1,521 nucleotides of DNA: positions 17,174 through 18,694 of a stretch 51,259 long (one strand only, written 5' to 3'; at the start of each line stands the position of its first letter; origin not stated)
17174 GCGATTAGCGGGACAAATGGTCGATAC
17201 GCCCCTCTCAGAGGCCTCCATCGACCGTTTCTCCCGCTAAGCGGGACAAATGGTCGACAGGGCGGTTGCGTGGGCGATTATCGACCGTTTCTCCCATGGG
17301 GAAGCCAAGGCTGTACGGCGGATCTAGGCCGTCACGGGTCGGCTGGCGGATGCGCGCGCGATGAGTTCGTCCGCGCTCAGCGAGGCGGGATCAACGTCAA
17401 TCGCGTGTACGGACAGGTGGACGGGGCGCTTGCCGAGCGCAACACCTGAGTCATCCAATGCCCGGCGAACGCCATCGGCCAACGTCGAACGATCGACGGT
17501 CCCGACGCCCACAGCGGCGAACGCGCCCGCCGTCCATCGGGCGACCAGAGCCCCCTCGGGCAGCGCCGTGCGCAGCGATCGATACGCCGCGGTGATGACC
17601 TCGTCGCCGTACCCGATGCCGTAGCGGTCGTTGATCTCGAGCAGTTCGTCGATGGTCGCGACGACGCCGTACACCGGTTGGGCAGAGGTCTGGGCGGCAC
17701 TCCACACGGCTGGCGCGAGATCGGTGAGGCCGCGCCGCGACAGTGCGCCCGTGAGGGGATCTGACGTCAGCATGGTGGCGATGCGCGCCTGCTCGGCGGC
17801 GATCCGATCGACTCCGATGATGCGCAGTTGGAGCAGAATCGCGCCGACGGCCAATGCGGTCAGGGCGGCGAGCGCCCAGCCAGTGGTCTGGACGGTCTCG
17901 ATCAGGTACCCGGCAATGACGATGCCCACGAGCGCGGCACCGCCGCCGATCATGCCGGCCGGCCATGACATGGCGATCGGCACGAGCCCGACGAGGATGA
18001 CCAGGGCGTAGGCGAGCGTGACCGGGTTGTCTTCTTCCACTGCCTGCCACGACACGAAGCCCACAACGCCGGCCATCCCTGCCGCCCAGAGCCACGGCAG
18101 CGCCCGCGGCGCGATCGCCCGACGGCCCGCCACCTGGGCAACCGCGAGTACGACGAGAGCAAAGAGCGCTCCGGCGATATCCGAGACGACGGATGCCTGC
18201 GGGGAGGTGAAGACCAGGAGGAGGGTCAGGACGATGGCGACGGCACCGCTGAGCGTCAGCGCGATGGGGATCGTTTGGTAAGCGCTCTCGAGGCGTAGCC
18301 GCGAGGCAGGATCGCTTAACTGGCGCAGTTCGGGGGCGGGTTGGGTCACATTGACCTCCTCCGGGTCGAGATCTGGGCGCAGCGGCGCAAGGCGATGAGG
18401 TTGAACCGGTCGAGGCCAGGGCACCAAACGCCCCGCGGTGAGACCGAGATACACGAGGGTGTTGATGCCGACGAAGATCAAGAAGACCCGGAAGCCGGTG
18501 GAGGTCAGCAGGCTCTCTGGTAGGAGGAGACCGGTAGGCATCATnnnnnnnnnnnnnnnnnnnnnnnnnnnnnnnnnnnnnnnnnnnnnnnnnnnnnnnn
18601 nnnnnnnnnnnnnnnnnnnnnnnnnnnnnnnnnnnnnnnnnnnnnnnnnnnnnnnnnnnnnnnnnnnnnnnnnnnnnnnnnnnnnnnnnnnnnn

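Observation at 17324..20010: Processive GT2 polysaccharide synthase translationally coupled to a polytopic degenerate-GGDEF protein, inserted antisense between metK and priA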

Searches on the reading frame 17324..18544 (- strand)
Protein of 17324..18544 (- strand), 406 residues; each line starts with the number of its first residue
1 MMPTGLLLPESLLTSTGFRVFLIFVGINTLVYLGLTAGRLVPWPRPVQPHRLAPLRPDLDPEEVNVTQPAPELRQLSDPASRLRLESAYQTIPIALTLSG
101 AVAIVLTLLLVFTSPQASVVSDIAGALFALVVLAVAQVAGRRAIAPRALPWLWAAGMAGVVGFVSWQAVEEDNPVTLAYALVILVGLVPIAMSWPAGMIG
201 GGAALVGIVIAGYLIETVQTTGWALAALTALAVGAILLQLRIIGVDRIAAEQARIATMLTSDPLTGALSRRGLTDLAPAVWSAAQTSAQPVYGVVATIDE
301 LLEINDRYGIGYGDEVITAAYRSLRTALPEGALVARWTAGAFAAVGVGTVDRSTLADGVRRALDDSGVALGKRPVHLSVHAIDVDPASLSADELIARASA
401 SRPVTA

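Call 6: search_protein_families(library=pfam, proteins=[window:17324-18544:-], max_evalue=0.1)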
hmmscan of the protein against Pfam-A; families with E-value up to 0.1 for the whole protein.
window:17324-18544:- (406 aa): 1 family
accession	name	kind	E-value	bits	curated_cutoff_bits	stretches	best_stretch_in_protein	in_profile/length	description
PF00990.26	GGDEF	-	1.4e-11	44.9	23.8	1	261-368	3-112/161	Diguanylate cyclase, GGDEF domain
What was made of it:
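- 17327..17809 (-): GGDEF-like domain (aa 246-406), non-catalytic and lacking the I-site. It reads TAGAF (17519-17533), PEGA (17549-17560), TID (17648-17656) and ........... with Ser in place of the guanine-contact Asn (17729-17761). Pfam (call 6).
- On GGDEF domain (PF00990) fold: 44.9 bits against a cutoff of 23.8 (call 6).
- Checked: It gives GGDEF at 1.4e-11 (44.9 bits against a cutoff of 23.8; residues 261-368) for the partner (call 6).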

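Call 7: search_protein_families(library=ncbifam, proteins=[window:17324-18544:-], max_evalue=0.1)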
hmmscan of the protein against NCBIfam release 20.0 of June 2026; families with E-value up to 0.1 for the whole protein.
window:17324-18544:- (406 aa): 16 families
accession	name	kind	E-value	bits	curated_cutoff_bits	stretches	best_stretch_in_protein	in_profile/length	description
TIGR00254.1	GGDEF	domain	2.5e-09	37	37.4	1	258-364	4-112/168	diguanylate cyclase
NF007599.0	PRK10245.1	equivalog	4.6e-09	35.2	402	1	246-360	197-311/371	diguanylate cyclase AdrA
NF007135.0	PRK09581.1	equivalog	9.1e-09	34.6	474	1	251-398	284-437/457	PleD family two-component system response regulator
NF038266.1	diguan_SiaD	equivalog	1.2e-08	34.7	290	1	254-345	89-180/252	biofilm regulation diguanylate cyclase SiaD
NF011955.1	PRK15426.1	equivalog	3.2e-06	25.6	408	1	259-371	398-512/564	cellulose biosynthesis regulator diguanylate cyclase DgcQ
NF047654.1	DiguCycDgcRLepto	equivalog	6.1e-06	25.4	500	1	236-362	110-238/295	diguanylate cyclase DgcR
NF007380.0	PRK09894.1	equivalog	8.4e-06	25.3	256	1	254-327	124-195/296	diguanylate cyclase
NF007423.1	PRK09966.1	equivalog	4e-05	22.7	325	1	248-345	228-325/390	diguanylate cyclase DgcN/YfiN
NF007474.0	PRK10060.1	equivalog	6.4e-05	21.4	782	1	251-344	229-320/663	cyclic di-GMP phosphodiesterase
NF052458.1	PhdiestGepA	equivalog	0.00032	19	1200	1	253-344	419-504/840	phosphodiesterase GepA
NF008467.0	PRK11359.1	equivalog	0.00043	18.4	857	1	251-378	368-493/800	oxygen-sensing cyclic-di-GMP phosphodiesterase DosP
NF045675.1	PhdiestaseDibA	equivalog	0.0014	17.1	980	1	248-345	192-289/623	phosphodiesterase DibA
NF053781.1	cdiGMPphdstlr2612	equivalog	0.019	12.6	1600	1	253-345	834-927/1268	Tlr1612 family c-di-GMP phosphodiesterase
NF047872.1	GGDEF_GdpS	equivalog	0.031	13.4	400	1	284-379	212-310/355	GGDEF domain-containing protein GdpS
NF040885.1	diguan_DgcJ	equivalog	0.061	12.1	500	1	260-326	342-408/493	diguanylate cyclase DgcJ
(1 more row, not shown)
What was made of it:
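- Closest known: GdpS. Different: The weak NCBIfam GdpS hit (E 0.031, call 7) is generic GGDEF similarity.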

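Call 8: find_homologous_proteins(query=window:17324-18544:-)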
Query window:17324-18544:- (406 aa): 13 proteins with E <= 0.001 among 8000 candidates.
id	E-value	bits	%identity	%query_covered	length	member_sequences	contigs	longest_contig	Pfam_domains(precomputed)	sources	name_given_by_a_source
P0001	1.0e-248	843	100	100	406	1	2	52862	PF00990.27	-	-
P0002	1.3e-204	698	83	99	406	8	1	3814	PF00990.27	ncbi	-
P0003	1.8e-198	678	81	99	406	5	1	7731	PF00990.27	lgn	-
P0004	8.3e-196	669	79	99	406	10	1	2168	PF00990.27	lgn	-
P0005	8.8e-166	570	68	99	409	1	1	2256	PF00990.27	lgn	-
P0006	5.3e-158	544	65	99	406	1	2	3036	PF00990.27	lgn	-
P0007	1.3e-157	543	65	99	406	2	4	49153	PF00990.27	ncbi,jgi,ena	-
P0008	3.7e-75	272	38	98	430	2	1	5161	PF00990.27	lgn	-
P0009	2.1e-73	266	40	99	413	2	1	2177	PF00990.27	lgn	-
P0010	3.1e-7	48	28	47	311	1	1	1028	PF00990.27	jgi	jgi:diguanylate cyclase (GGDEF)-like protein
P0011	1.3e-6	46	35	24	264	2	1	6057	PF00990.27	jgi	-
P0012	6.7e-5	40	32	33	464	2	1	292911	PF00990.27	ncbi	-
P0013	3.6e-4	38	30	34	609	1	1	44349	PF07696.18,PF07695.18,PF00990.27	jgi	jgi:diguanylate cyclase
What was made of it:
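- Tried and rejected: Word-indexed homologue search for the partner found only 9 close relatives and suggested a rare protein (call 8).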

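Call 10: find_encoding_contigs(protein=P0007, flank=10000, max_places=3)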
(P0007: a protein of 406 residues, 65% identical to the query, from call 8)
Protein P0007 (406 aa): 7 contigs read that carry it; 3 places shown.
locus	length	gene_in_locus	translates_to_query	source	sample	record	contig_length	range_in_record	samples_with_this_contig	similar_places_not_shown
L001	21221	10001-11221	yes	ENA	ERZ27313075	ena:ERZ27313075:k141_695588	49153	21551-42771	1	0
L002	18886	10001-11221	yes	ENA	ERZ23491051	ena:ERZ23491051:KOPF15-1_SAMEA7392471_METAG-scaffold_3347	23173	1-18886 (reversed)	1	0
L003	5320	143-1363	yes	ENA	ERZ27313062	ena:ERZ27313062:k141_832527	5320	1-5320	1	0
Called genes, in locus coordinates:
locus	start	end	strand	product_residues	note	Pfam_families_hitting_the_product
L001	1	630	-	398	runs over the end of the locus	PF00926:DHBP_synthase, PF00925:GTP_cyclohydro2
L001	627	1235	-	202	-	PF00677:Lum_binding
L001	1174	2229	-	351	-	PF00383:dCMP_cyt_deam_1, PF14437:MafB19-deam (weak), PF01872:RibD_C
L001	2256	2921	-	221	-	PF00834:Ribul_P_3_epim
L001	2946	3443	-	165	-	PF20589:DUF6790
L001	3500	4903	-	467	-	PF01029:NusB, PF01189:Methyltr_RsmB-F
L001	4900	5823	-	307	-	PF00551:Formyl_trans_N, PF02911:Formyl_trans_C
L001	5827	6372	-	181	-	PF01327:Pep_deformylase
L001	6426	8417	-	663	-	PF17764:PriA_3primeBD, PF27106:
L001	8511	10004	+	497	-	PF00535:Glycos_transf_2, PF13641:Glyco_tranf_2_3, PF13632:Glyco_trans_2_3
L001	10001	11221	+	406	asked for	PF00990:GGDEF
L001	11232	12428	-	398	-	PF00438:S-AdoMet_synt_N, PF02772:S-AdoMet_synt_M, PF02773:S-AdoMet_synt_C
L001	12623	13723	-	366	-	PF02441:Flavoprotein, PF04127:DFP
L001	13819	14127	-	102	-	PF01192:RNA_pol_Rpb6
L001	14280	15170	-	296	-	PF22525:H2TH_5, PF00625:Guanylate_kin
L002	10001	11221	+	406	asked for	PF00990:GGDEF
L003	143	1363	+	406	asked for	PF00990:GGDEF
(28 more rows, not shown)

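Call 11: find_encoding_contigs(protein=P0008, flank=10000, max_places=3)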
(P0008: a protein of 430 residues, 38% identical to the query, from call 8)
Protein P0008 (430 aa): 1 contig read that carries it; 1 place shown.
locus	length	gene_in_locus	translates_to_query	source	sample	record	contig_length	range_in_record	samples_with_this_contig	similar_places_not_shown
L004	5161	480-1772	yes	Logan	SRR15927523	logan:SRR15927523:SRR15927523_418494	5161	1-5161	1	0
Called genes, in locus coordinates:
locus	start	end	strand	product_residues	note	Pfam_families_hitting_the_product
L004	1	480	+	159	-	?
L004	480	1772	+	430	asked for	PF00990:GGDEF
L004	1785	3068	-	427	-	-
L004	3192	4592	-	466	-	PF01757:Acyl_transf_3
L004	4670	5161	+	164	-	?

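Call 22: search_solved_structures(query=A1, max_evalue=0.01, show_alignments=2)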
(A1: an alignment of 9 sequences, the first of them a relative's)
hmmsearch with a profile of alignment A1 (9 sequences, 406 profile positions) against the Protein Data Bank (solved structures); distinct sequences matched with E-value up to 0.01: 51.
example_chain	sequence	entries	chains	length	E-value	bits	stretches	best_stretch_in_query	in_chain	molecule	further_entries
9p6j_A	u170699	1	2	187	4.6e-13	52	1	248-381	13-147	diguanylate cyclase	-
5llw_B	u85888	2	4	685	7.1e-13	51.3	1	237-365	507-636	Diguanylate cyclase (GGDEF) domain-containing protein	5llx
6et7_A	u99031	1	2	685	8.3e-13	51.1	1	237-365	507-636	Diguanylate cyclase (GGDEF) domain-containing protein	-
6hbz_A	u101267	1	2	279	4.7e-11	45.3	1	259-395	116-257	GGDEF domain protein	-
4yme_A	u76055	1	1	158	5.5e-11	45.1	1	261-360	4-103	sensory box/GGDEF family protein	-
6zxb_A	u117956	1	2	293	6.4e-11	44.9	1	235-362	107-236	Putative GGDEF/response regulator receiver domain protein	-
6zxc_A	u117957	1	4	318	7.9e-11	44.6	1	235-362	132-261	Putative GGDEF/response regulator receiver domain protein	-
8c05_A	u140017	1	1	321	8.8e-11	44.4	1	251-398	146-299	Sensor domain-containing diguanylate cyclase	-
4zmm_A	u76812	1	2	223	1e-10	44.2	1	251-366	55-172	diguanylate cyclase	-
6zxm_A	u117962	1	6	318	1.8e-10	43.4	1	235-362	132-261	Putative GGDEF/response regulator receiver domain protein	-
5euh_A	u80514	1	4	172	2.3e-10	43.1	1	260-398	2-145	Putative GGDEF domain membrane protein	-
4wxo_A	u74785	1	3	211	2.7e-10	42.8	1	254-363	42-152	Uncharacterized protein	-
4zmu_A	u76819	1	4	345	2.9e-10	42.8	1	251-365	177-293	diguanylate cyclase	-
3ign_A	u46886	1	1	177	4.1e-10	42.2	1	254-379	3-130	Diguanylate cyclase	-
3ezu_A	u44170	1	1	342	5.1e-10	41.9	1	247-365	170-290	GGDEF domain protein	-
3qyy_A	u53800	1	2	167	8e-09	38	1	261-355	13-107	Response regulator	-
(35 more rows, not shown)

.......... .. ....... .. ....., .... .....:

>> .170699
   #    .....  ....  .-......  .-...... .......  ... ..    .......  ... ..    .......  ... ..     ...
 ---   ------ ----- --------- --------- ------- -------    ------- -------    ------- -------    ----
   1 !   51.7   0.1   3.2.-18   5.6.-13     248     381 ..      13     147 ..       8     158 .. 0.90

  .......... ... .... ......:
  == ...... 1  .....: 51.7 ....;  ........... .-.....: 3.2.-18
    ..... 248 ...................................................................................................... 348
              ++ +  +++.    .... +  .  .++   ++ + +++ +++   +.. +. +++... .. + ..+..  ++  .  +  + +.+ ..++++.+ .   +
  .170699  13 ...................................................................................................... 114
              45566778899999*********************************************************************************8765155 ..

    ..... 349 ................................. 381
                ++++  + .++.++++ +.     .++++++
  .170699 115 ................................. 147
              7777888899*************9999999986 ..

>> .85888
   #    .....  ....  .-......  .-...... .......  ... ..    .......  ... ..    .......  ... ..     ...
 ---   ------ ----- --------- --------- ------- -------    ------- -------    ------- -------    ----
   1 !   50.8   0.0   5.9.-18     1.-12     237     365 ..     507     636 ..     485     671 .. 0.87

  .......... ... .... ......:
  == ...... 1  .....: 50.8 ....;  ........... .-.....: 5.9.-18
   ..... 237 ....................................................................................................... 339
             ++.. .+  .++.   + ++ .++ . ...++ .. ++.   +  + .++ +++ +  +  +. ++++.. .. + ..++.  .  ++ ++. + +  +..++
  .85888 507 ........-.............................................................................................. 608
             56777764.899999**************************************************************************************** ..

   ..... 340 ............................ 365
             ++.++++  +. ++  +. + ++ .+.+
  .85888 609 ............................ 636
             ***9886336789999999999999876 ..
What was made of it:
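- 17327..17809 (-): PDB profile hits to DGCs (call 22).
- On GGDEF domain (PF00990) fold: 51 PDB GGDEF chains by profile search (call 22).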

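Call 29: search_protein_representatives(alignment_id=A1)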
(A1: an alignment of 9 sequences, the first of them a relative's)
Query: 9 sequences, 406 profile positions. Proteins with E-value up to 0.001 (for the whole library): 190064; up to 1e-10: 8179; up to 1e-30: 125. The best 150 are listed.
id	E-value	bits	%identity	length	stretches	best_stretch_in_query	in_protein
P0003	2.2e-202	688.6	-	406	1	1-405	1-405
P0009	3.2e-164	563.0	-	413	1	2-403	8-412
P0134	6.2e-121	420.4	-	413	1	2-399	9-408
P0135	5.0e-117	407.6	-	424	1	2-401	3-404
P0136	2.5e-114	398.7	-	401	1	1-398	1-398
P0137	1.3e-105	370.0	-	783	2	10-395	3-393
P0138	1.9e-104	366.2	-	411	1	2-401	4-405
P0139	7.3e-104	364.2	-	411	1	2-400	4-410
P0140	7.9e-103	360.8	-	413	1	3-401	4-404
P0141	2.2e-101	356.0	-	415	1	2-389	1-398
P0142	7.6e-101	354.3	-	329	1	3-324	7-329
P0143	7.9e-101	354.2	-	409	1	2-402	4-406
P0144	1.6e-100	353.2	-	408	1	2-400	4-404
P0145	6.7e-98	344.6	-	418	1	4-401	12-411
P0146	1.0e-95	337.4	-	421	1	2-402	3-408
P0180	1.5e-49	185.4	-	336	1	90-401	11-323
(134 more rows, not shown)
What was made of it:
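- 18290..18400 (-): Poorly conserved, low-confidence cytoplasmic linker (aa 49-85). This is the boundary where matches of stand-alone DGCs begin, at about query position 80 (call 29).
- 17810..18289 (-): 6-TM block (aa 86-245) resembling the membrane anchor of stand-alone membrane diguanylate cyclases. Stand-alone 340-360-aa DGCs align to query positions 80-400 (call 29).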

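Call 38: find_homologous_proteins(query=A3, max_evalue=1e-20)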
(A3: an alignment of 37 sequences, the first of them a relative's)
Query A3 (37 sequences) (406 aa, profile of the alignment): 21 proteins with E <= 1e-20 among 8000 candidates.
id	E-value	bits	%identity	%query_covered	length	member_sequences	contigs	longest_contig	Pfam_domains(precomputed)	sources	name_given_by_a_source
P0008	6.0e-141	488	38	98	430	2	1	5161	PF00990.27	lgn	-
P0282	3.3e-140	485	41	98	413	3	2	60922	PF00990.27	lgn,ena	-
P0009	4.3e-140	485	40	99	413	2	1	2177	PF00990.27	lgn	-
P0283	1.3e-139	483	41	98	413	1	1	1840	PF00990.27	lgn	-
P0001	5.9e-137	475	100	100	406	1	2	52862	PF00990.27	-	-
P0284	2.5e-135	469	39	98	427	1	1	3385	PF00990.27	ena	-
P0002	4.7e-135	468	83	99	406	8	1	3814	PF00990.27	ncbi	-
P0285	5.6e-133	462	38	98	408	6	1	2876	PF00990.27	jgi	-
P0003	5.6e-130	452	81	99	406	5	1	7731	PF00990.27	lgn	-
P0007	2.4e-129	450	65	99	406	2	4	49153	PF00990.27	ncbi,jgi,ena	-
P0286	5.6e-129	448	39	98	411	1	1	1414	PF00990.27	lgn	-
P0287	6.1e-129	448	35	92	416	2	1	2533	PF00990.27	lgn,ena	-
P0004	6.3e-129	448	79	99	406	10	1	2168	PF00990.27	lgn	-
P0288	5.2e-128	445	42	98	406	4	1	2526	PF00990.27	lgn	-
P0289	5.9e-128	445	39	99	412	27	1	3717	PF00990.27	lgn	-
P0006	5.5e-126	439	65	99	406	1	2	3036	PF00990.27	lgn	-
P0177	2.2e-118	413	26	98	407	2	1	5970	PF00990.27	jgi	jgi:diguanylate cyclase (GGDEF)-like protein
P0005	3.0e-118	413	68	99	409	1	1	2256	PF00990.27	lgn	-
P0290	1.7e-84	302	39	46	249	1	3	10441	PF00990.27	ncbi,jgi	jgi:GGDEF domain-containing protein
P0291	1.6e-24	104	26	32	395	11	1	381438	PF00990.27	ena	-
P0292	1.6e-22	98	24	60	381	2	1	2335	PF00990.27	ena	-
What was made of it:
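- Tried and rejected: A third indexed search with a broader profile added only 8 usable sequences (call 38).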

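Call 52: predict_structure(alignment_id=A4)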
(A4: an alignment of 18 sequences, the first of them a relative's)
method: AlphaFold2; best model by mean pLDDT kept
length: 406 residues; sequences in the alignment: 18
mean_pLDDT: 77.8   pTM: 0.51
mean pLDDT of the five models: 77.8, 77.5, 74.5, 70.9, 70.7
residues with pLDDT >= 90: 54; 70-90: 269; 50-70: 61; < 50: 22
segments of 3 or more residues with pLDDT < 50: 1-5, 56-68
pLDDT, mean of each block of 10 residues (from residue 1): 50 71 75 69 52 47 45 57 74 78 72 66 77 79 77 87 86 84 85 87 91 84 89 88 76 66 82 81 85 92 85 88 90 88 91 87 78 81 85 86 80
secondary structure, 60 per line:
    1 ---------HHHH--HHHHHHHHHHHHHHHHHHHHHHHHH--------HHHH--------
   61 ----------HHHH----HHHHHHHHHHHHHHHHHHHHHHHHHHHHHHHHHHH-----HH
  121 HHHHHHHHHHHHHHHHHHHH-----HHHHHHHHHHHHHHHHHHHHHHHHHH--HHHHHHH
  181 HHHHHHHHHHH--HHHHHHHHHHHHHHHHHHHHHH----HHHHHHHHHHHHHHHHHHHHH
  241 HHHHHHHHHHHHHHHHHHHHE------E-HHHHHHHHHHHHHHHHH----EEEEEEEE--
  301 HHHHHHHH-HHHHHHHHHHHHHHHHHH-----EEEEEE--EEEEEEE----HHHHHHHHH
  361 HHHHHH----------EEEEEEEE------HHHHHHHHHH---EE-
elements in order: H10-13 H16-40 H49-52 H71-74 H79-113 H119-140 H146-171 H174-191 H194-215 H220-260 H270-286 E291-298 H301-308 H310-327 E333-338 E341-347 H352-366 E377-384 H391-400
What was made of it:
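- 18290..18400 (-): pLDDT is below 50 for residues 56-68 (call 52).
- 17810..18289 (-): AF2 helices 79-113, 119-140, 146-171, 174-191, 194-215 and 220-260 (call 52).
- The fold is predicted with pLDDT 80-92 (call 52).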
